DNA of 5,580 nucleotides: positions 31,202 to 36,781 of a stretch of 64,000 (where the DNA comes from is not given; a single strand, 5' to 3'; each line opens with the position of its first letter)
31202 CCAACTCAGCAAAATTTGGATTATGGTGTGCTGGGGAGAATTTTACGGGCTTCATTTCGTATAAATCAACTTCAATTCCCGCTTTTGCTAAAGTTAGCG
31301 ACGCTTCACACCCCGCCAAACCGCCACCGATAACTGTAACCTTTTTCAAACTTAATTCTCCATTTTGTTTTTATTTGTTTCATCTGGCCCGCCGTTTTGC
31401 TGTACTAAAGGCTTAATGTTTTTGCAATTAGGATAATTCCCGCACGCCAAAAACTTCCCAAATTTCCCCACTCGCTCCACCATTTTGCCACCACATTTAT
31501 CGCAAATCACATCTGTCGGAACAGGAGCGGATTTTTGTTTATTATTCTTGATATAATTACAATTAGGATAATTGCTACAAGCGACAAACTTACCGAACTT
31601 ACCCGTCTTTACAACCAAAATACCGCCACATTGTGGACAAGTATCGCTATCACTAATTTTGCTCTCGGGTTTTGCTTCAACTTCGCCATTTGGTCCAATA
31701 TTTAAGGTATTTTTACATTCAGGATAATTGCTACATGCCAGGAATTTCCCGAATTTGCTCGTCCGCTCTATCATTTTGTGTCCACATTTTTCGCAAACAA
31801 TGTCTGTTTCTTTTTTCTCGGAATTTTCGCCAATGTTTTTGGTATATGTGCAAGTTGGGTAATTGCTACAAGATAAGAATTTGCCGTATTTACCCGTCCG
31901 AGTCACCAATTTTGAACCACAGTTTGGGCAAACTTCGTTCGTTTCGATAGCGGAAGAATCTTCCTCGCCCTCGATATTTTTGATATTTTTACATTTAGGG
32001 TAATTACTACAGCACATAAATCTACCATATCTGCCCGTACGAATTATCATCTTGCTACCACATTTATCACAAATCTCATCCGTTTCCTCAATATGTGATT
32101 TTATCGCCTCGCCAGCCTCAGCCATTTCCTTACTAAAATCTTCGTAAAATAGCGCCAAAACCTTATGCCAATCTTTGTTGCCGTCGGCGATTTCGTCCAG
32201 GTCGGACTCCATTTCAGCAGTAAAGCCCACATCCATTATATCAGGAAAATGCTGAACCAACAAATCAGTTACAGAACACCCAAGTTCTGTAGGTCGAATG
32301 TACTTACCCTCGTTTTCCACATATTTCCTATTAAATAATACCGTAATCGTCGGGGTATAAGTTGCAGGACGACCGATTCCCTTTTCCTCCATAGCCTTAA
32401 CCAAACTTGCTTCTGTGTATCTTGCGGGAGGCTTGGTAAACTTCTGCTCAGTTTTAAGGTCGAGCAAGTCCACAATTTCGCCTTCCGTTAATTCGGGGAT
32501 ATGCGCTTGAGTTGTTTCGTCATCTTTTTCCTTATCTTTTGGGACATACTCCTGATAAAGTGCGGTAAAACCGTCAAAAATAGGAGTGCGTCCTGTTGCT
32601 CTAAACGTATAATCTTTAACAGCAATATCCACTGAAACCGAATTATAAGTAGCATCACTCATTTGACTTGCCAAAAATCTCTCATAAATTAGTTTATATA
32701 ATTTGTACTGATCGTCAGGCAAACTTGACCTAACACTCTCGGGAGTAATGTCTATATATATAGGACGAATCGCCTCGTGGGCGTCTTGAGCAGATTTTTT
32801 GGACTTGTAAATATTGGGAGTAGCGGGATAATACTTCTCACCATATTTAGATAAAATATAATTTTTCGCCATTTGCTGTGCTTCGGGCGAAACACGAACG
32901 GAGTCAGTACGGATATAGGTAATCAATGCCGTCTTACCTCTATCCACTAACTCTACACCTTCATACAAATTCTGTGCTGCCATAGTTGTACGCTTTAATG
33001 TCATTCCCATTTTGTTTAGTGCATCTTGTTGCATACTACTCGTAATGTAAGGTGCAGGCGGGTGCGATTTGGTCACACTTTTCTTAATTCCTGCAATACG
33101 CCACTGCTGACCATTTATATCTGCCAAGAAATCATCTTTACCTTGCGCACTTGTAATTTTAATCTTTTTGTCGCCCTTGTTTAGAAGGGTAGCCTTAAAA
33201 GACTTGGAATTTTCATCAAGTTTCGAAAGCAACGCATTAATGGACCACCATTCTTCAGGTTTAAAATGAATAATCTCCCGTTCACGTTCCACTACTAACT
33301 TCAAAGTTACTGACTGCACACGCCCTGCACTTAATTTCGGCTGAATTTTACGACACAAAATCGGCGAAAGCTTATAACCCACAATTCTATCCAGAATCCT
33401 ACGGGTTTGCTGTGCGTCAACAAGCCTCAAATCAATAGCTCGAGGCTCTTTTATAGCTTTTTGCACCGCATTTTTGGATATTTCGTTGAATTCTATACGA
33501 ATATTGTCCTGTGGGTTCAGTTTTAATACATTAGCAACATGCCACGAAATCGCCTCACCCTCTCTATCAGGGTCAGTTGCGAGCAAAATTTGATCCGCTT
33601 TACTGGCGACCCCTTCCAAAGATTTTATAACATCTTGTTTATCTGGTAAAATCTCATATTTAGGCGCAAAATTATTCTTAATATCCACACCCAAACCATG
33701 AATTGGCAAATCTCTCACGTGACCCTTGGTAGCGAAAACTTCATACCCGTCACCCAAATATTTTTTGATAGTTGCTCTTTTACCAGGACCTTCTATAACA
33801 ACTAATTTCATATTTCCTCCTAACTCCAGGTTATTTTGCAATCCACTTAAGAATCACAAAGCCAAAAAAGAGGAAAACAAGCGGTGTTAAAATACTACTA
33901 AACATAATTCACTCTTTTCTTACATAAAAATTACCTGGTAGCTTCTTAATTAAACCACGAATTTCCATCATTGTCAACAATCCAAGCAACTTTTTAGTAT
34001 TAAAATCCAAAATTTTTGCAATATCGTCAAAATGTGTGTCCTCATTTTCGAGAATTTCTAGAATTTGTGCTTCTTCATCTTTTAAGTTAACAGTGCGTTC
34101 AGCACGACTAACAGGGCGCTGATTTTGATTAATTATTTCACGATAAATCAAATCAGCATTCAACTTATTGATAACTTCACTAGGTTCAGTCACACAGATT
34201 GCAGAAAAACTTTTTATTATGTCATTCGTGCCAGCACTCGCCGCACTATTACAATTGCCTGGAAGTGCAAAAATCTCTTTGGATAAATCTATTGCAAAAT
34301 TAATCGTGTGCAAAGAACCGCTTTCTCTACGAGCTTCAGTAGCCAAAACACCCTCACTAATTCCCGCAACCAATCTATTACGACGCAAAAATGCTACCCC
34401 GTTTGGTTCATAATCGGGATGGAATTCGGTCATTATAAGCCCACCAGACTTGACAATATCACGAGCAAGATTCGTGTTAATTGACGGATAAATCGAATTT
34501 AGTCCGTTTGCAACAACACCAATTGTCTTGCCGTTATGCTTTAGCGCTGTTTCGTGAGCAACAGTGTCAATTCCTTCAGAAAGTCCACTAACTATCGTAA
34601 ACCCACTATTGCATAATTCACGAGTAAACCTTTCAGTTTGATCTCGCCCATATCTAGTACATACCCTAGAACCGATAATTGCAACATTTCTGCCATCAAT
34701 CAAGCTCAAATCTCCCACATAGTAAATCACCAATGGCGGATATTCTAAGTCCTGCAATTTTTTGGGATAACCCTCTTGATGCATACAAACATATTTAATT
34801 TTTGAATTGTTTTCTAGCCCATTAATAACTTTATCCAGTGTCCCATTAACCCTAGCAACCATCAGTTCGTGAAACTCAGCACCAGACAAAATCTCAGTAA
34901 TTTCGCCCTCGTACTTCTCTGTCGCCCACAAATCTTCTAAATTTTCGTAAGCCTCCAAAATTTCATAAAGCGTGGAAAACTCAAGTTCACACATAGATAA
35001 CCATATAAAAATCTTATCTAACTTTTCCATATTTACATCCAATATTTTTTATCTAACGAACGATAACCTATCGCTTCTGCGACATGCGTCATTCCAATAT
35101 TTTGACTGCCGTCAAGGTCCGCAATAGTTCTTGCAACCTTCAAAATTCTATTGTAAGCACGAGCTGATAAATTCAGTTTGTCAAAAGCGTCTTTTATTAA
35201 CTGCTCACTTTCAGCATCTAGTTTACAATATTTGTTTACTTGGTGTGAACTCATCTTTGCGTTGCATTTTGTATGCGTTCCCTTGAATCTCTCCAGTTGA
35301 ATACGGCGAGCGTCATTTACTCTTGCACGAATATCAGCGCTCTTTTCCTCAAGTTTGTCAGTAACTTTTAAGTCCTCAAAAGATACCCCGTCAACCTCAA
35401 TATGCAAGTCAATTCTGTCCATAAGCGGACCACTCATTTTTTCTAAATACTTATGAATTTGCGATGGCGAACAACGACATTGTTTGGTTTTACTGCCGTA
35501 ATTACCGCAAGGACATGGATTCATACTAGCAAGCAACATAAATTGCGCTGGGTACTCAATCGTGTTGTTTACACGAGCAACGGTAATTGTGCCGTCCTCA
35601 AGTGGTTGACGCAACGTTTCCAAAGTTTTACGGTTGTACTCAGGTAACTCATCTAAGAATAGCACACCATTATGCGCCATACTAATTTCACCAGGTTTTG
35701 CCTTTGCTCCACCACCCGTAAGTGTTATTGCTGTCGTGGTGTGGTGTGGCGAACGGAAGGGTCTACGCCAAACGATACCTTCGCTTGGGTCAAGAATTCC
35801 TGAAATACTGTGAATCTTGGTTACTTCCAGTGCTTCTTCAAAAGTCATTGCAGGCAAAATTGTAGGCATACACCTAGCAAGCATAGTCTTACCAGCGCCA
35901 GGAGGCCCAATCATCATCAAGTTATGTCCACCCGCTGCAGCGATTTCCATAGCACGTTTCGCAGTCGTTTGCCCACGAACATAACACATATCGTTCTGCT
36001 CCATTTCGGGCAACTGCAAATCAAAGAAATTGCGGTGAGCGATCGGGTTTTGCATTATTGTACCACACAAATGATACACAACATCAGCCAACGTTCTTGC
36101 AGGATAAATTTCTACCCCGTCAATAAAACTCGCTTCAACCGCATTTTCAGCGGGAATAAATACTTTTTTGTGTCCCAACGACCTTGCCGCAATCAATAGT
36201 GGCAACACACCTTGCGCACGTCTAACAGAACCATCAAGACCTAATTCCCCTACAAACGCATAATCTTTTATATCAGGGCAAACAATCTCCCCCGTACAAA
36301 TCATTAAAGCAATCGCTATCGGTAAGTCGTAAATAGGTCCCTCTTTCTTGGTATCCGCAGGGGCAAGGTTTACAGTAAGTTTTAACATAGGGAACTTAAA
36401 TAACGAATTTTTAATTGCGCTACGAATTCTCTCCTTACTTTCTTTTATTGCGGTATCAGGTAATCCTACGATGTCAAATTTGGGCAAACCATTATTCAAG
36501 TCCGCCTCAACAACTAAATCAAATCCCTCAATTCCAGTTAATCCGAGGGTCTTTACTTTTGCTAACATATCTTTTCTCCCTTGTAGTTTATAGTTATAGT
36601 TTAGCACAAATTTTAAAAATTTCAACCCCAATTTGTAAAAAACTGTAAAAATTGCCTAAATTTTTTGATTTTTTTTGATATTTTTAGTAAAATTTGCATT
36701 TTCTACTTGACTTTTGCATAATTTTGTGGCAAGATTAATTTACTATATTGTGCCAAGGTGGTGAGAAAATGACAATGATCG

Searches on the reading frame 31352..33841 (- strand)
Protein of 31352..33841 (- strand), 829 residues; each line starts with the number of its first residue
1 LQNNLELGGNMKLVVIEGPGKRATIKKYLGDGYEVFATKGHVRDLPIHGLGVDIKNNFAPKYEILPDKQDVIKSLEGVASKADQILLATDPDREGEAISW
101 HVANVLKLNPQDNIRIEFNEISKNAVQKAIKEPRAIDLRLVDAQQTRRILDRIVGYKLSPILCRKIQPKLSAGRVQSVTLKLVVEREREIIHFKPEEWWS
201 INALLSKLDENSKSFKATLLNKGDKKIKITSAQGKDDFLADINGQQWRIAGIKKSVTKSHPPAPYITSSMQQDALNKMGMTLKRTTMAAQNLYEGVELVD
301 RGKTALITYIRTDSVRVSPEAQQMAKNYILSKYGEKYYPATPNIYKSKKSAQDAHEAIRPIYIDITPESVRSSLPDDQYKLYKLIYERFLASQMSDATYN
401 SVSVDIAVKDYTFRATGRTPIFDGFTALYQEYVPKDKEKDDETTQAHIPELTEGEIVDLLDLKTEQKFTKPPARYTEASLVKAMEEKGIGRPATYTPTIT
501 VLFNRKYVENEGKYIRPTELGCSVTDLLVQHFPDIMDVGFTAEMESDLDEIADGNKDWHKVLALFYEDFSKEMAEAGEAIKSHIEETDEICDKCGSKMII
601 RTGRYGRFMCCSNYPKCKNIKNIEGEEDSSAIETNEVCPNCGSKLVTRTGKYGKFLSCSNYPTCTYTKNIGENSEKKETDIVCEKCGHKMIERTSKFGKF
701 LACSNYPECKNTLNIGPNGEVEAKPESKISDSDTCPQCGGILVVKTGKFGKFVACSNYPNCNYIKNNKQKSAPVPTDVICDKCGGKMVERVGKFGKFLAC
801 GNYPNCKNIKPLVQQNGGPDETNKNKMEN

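Call 8: search_protein_families(library=ncbifam, proteins=[window:31352-33841:-], max_evalue=1e-10)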
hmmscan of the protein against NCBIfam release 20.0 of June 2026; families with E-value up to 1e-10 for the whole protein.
window:31352-33841:- (829 aa): 12 families
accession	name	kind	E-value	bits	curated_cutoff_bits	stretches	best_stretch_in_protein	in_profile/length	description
TIGR01051.1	topA_bact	equivalog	7e-256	851.2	456.4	1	13-623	1-631/632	type I DNA topoisomerase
NF004966.0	PRK06319.1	equivalog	2.5e-220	733.9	868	2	12-676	4-686/862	DNA topoisomerase I/SWI domain fusion protein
NF006451.0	PRK08780.1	equivalog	1e-179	599.7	1265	1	12-609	4-612/824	DNA topoisomerase I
TIGR01057.1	topA_arch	equivalog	9.6e-94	314.8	458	1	69-617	81-618/618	DNA topoisomerase I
NF005555.0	PRK07220.1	equivalog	1.4e-86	291.5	635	1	63-619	79-621/740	DNA topoisomerase I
TIGR01054.1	rgy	equivalog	1.3e-81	274.7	471.7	1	65-568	702-1168/1172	reverse gyrase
NF005829.0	PRK07726.1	subfamily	1.3e-78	265.3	597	1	67-625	78-645/669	DNA topoisomerase 3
NF004438.0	PRK05776.1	equivalog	2.9e-73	247.2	793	1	57-601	76-620/677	DNA topoisomerase I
TIGR01056.1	topB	subfamily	4.1e-72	243.7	515.75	1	80-622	95-645/706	DNA topoisomerase III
NF011532.0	PRK14973.1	equivalog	3.3e-67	227.1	930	1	66-639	81-639/936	DNA topoisomerase I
NF006032.0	PRK08173.1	equivalog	5.2e-37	127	1058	1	83-642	98-678/863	DNA topoisomerase III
NF011313.0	PRK14724.1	equivalog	5.3e-26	90.7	1088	1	172-560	202-612/988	DNA topoisomerase III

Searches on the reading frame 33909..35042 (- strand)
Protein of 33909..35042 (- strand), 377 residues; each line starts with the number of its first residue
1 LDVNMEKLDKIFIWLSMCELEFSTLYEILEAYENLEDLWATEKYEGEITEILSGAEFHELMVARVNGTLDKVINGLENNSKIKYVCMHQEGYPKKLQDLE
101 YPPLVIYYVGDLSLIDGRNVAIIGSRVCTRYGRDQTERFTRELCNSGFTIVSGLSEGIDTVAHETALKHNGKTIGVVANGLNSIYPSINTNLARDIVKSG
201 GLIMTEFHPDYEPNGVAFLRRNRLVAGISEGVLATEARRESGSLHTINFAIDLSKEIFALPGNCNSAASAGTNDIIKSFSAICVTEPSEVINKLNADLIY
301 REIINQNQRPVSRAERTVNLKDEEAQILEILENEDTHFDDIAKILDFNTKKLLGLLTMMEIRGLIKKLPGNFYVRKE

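Call 75: search_protein_families(library=ncbifam, proteins=[window:33909-35042:-], max_evalue=1e-8)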
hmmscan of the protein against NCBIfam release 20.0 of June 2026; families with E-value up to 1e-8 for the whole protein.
window:33909-35042:- (377 aa): 2 families
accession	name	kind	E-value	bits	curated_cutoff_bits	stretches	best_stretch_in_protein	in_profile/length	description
NF008007.0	PRK10736.1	equivalog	1.9e-64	218.2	495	1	61-375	52-360/374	DNA-protecting protein DprA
TIGR00732.1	dprA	equivalog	2.9e-64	216.3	191.15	1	79-292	6-218/220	DNA-processing protein DprA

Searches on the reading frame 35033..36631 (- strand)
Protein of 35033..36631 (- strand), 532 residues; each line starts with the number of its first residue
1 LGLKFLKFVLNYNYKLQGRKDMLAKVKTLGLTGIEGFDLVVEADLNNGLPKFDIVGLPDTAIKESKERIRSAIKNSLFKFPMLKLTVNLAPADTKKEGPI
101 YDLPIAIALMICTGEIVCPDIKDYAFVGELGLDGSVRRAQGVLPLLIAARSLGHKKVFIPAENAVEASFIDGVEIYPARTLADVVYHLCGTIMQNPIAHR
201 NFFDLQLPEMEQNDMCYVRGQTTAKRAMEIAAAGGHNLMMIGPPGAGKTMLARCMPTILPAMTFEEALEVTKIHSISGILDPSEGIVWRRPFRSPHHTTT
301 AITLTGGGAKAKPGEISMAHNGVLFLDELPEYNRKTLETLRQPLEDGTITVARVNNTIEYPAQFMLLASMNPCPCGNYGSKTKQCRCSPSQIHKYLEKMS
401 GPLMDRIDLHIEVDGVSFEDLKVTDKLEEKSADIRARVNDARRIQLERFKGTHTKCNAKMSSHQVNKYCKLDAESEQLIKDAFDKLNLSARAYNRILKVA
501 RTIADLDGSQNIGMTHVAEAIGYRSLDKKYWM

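Call 8: search_protein_families(library=ncbifam, proteins=[window:35033-36631:-], max_evalue=1e-10)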
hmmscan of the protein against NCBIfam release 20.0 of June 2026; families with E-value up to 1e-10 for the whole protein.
window:35033-36631:- (532 aa): 4 families
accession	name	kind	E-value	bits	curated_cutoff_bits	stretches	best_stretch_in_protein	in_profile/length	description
TIGR00368.1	TIGR00368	hypoth_equivalog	2.1e-182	607.2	362.4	1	31-524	6-499/499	YifB family Mg chelatase-like AAA ATPase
NF007365.0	PRK09862.1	equivalog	2.4e-133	445.4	530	1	23-528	3-496/506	YifB family Mg chelatase-like AAA ATPase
TIGR00764.1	lon_rel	equivalog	1.5e-15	56.8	516.6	0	217-273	19-75/608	ATP-dependent protease LonB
TIGR02902.1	spore_lonB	equivalog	3.3e-13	49.1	723.3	0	91-185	434-527/531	ATP-dependent protease LonB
